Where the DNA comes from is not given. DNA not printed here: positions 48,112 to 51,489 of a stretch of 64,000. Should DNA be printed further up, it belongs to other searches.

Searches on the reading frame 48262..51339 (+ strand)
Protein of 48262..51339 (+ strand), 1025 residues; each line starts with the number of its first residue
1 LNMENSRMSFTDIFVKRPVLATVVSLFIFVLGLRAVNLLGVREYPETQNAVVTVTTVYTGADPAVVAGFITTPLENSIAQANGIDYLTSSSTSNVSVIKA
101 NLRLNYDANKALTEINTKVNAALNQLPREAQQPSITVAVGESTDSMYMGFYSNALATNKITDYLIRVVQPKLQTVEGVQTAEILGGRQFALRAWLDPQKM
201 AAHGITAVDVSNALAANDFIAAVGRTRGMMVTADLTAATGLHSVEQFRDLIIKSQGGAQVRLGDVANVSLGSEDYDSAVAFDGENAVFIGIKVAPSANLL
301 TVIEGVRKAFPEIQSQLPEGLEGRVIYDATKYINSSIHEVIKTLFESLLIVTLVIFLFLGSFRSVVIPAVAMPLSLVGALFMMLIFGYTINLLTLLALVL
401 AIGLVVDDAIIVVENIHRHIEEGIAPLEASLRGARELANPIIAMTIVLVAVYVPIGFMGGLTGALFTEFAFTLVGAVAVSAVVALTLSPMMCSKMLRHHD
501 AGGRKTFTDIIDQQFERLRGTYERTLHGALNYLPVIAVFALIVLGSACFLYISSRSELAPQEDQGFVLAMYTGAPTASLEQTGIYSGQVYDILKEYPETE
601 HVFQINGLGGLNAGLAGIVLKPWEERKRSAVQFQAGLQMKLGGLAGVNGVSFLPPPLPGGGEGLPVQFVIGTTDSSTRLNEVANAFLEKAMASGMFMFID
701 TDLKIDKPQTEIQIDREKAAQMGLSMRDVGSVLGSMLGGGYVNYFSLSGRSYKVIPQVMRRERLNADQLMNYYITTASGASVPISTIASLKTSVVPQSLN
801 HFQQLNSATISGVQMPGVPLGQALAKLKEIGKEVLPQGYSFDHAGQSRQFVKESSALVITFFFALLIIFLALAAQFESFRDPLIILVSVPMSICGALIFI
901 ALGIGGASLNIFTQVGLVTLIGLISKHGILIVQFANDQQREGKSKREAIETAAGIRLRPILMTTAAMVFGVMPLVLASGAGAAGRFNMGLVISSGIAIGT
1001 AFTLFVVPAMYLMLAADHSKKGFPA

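Call 10: search_protein_families(library=pfam, proteins=[window:48262-51339:+], max_evalue=0.0001)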
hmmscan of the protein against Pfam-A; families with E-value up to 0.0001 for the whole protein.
window:48262-51339:+ (1025 aa): 1 family
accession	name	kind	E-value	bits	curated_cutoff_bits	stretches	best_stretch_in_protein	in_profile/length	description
PF00873.25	ACR_tran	-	2.1e-264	880.3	28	1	11-1014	2-1020/1021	AcrB/AcrD/AcrF family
